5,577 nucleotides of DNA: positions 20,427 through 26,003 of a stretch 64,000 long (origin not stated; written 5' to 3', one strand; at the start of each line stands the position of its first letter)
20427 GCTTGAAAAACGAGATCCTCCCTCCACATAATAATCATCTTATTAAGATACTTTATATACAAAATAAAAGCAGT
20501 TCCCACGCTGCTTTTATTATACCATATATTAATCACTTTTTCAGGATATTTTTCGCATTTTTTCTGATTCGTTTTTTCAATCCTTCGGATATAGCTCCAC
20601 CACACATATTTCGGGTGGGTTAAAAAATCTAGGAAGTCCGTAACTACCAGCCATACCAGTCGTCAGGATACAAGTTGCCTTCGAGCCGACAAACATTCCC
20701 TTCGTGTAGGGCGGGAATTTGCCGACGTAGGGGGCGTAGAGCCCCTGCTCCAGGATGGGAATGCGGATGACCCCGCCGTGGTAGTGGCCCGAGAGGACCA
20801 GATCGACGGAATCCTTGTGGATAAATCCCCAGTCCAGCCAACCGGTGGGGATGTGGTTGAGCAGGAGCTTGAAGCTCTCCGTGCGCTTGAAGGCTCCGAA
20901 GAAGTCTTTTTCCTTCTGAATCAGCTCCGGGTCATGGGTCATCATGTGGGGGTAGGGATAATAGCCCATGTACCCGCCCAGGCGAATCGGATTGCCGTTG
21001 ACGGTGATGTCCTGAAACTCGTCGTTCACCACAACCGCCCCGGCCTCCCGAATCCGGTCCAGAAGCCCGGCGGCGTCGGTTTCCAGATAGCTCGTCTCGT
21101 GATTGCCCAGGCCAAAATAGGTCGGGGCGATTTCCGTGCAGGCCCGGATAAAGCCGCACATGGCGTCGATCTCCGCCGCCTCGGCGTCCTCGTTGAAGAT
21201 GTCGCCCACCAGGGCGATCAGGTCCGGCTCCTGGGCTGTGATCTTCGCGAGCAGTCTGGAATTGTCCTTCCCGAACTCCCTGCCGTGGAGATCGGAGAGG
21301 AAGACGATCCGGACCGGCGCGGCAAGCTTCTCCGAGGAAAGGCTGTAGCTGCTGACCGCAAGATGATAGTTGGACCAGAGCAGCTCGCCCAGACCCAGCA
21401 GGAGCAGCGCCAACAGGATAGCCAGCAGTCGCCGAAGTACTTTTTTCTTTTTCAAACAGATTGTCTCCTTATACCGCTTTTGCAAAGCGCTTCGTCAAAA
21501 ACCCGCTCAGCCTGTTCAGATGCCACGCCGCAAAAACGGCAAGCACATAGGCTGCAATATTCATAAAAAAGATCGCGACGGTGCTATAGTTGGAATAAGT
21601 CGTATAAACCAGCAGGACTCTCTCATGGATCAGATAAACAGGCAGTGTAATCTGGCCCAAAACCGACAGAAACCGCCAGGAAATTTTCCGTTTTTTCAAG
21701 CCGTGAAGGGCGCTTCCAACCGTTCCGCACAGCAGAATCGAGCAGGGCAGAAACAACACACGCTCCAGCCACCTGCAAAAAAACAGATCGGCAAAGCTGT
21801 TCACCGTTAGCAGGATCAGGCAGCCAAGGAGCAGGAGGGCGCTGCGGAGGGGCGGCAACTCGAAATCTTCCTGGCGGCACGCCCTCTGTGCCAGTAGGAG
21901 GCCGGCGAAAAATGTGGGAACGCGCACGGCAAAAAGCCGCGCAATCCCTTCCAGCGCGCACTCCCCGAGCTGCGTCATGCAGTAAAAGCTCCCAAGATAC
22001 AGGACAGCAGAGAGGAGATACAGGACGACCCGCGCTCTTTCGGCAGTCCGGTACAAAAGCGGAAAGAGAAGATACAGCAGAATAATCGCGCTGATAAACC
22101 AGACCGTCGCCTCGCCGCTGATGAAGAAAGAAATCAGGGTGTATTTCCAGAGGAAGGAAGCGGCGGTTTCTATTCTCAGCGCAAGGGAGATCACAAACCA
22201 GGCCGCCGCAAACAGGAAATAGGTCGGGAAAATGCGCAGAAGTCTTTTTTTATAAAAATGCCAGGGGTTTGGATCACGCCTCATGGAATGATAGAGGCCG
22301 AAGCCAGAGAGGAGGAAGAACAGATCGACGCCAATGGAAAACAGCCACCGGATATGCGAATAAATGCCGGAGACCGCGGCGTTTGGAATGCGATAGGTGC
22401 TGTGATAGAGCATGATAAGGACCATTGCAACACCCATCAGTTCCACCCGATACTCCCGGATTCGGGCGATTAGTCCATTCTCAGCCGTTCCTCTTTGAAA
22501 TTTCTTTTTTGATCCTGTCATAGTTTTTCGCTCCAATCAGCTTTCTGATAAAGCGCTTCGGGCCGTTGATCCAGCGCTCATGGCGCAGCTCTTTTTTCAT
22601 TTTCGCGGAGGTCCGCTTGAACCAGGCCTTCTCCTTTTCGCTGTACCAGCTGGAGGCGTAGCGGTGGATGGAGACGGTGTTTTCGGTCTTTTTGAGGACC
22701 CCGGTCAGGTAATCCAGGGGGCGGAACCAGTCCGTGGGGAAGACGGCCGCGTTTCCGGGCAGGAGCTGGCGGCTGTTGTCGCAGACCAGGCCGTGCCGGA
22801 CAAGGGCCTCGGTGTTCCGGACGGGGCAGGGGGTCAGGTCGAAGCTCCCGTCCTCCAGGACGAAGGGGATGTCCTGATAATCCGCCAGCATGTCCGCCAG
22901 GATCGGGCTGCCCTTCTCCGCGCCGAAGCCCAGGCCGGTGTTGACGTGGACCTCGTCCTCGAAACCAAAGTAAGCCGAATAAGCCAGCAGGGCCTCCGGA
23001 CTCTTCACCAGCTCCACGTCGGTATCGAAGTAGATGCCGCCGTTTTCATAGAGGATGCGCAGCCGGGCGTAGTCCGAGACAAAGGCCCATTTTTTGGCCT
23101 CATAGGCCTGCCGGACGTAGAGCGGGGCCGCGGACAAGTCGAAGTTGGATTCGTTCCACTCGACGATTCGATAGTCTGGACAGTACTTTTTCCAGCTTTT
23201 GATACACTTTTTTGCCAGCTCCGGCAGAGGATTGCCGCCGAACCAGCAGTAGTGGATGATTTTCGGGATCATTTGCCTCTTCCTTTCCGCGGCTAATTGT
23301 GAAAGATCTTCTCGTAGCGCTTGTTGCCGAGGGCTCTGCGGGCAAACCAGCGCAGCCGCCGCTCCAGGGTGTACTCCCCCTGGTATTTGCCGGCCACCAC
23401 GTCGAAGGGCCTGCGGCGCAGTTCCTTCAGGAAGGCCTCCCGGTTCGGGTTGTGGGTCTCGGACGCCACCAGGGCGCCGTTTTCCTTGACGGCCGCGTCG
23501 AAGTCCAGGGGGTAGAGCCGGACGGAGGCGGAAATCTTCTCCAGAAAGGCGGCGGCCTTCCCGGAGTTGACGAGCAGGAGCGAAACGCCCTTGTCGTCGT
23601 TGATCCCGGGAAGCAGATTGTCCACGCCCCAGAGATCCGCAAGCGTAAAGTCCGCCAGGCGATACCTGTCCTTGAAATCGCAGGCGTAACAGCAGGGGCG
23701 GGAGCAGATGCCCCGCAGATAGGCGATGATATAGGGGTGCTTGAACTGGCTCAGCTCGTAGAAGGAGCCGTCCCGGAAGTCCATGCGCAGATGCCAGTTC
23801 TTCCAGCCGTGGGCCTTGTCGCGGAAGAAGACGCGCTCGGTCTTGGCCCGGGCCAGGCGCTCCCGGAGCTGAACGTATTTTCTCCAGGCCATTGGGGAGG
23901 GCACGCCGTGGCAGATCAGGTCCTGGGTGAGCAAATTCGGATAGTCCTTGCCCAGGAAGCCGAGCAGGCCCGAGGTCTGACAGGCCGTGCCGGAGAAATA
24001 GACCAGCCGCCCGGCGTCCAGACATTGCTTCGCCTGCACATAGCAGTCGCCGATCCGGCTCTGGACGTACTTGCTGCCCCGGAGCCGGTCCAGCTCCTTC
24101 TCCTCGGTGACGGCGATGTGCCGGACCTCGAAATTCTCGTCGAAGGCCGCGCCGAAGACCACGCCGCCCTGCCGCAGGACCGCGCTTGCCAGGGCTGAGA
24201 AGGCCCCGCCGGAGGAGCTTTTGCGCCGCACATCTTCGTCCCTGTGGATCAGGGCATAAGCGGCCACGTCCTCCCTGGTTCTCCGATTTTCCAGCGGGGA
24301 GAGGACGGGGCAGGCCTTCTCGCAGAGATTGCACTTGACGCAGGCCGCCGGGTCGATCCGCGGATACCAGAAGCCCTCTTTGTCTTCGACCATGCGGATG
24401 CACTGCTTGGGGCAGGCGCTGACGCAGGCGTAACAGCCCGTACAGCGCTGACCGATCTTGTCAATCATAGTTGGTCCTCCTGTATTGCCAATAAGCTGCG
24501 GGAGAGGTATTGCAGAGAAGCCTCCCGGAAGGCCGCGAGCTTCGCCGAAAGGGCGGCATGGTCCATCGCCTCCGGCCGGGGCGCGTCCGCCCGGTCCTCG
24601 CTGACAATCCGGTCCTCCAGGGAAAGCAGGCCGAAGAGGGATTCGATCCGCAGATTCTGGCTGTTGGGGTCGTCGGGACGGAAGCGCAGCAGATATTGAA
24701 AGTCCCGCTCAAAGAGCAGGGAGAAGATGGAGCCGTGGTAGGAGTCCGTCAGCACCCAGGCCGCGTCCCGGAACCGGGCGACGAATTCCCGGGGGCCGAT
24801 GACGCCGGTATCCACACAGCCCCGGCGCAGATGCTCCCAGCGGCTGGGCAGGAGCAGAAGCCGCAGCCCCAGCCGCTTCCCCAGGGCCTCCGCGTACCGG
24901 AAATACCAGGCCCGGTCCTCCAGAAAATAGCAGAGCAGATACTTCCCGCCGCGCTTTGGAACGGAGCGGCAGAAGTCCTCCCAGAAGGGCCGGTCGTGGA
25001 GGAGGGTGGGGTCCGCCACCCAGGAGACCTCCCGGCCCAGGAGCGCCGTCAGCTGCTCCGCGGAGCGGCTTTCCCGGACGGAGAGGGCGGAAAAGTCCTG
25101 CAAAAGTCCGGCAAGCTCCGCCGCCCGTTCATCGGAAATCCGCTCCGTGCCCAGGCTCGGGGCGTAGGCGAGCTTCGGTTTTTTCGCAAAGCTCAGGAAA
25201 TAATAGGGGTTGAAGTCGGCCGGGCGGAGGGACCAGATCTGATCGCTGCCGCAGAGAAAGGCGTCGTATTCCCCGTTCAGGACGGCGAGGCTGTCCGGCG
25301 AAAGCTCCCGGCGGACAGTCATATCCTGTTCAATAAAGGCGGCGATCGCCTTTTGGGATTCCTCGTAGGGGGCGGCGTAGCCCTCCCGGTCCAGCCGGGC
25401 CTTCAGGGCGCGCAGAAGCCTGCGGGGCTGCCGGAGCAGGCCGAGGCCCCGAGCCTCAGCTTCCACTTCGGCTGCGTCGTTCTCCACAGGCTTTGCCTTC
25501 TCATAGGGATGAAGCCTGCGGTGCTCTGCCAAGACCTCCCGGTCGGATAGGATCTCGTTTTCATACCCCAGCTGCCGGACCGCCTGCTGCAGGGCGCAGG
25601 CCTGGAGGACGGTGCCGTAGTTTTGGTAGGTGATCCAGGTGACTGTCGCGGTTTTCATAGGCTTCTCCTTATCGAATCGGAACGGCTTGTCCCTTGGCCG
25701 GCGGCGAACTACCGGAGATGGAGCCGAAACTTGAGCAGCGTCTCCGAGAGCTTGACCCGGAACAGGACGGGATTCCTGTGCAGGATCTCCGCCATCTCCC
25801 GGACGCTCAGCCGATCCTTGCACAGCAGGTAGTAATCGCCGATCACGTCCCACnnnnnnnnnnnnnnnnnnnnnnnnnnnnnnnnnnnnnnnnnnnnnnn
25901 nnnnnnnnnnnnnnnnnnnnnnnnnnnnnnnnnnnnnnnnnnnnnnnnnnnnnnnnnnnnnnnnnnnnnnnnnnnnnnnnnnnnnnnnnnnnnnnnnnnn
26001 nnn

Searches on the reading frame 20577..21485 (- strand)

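Call 79: search_protein_families(library=pfam, proteins=[window:20577-21485:-], max_evalue=0.0001)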
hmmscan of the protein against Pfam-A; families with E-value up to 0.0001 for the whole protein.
window:20577-21485:- (302 aa): 1 family
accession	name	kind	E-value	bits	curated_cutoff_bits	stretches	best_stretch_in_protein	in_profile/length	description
PF00149.33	Metallophos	-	1.1e-10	42.7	21.5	1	59-237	2-190/191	Calcineurin-like phosphoesterase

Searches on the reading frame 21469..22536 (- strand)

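Call 80: search_protein_families(library=pfam, proteins=[window:21469-22536:-], max_evalue=0.0001)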
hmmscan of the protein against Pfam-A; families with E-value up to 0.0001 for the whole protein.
window:21469-22536:- (355 aa): 1 family
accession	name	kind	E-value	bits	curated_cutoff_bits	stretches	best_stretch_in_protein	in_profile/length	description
PF01757.29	Acyl_transf_3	-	4.3e-29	102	31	1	35-336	9-316/326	Acyltransferase domain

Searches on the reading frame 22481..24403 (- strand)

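Call 80: search_protein_families(library=pfam, proteins=[window:22481-24403:-], max_evalue=0.0001)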
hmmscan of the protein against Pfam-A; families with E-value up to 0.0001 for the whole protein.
window:22481-24403:- (640 aa): 3 families
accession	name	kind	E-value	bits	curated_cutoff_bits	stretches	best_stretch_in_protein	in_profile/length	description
PF04488.21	Gly_transf_sug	-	1.4e-17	64.6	23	1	394-476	1-90/93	Glycosyltransferase sugar-binding region containing DXD motif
PF05704.18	Caps_synth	-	1.9e-11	44.3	24.5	1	373-481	40-152/278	Capsular polysaccharide synthesis protein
PF12919.13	TcdA_TcdB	-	1.4e-06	28.2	23.6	0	439-463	170-194/382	TcdA/TcdB catalytic glycosyltransferase domain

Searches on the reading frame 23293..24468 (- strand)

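Call 80: search_protein_families(library=pfam, proteins=[window:23293-24468:-], max_evalue=0.0001)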
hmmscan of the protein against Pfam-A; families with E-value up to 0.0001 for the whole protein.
window:23293-24468:- (391 aa): 10 families
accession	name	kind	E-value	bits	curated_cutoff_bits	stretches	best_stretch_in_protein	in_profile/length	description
PF04432.18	FrhB_FdhB_C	-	1e-13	51.8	23.3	1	155-315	3-139/150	Coenzyme F420 hydrogenase/dehydrogenase, beta subunit C terminus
PF12838.12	Fer4_7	-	1.5e-09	38.6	27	1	8-55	1-50/52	4Fe-4S dicluster domain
PF04422.18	FrhB_FdhB_N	-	4.1e-09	36.9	22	1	76-138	7-72/78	Coenzyme F420 hydrogenase/dehydrogenase, beta subunit N-term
PF00037.32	Fer4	-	5.5e-09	35.9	21.1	0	37-55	2-20/24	4Fe-4S binding domain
PF13237.11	Fer4_10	-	2.7e-08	34.1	25.5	0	36-67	2-22/53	4Fe-4S dicluster domain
PF13187.11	Fer4_9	-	6.7e-07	29.7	27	1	8-54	1-48/52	4Fe-4S dicluster domain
PF13183.11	Fer4_8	-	1.7e-05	25.7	27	0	42-66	4-29/68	4Fe-4S dicluster domain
PF14697.11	Fer4_21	-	1.7e-05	25.3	35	0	8-55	7-53/59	4Fe-4S dicluster domain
PF12837.12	Fer4_6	-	3e-05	24.2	25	1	36-55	2-21/24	4Fe-4S binding domain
PF12797.12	Fer4_2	-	3.8e-05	23.8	24.5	0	34-55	1-22/22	4Fe-4S binding domain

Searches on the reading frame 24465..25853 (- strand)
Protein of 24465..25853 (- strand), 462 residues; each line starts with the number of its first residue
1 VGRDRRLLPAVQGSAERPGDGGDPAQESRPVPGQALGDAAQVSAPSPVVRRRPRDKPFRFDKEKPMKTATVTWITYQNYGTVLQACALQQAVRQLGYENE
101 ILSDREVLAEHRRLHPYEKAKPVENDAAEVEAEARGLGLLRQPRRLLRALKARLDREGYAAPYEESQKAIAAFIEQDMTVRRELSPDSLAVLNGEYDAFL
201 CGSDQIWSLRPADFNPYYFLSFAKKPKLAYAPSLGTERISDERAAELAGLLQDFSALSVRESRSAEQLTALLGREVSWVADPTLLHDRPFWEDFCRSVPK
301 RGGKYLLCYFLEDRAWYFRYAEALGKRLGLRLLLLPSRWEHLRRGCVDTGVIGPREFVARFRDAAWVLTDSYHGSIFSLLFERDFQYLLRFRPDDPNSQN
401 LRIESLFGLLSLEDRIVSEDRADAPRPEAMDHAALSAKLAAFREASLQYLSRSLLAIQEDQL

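Call 80: search_protein_families(library=pfam, proteins=[window:24465-25853:-], max_evalue=0.0001)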
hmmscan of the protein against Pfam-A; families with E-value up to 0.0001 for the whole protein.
window:24465-25853:- (462 aa): 1 family
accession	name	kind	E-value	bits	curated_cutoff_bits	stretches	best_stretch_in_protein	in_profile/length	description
PF04230.19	PS_pyruv_trans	-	2.2e-23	84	25.3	1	78-382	1-270/280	Polysaccharide pyruvyl transferase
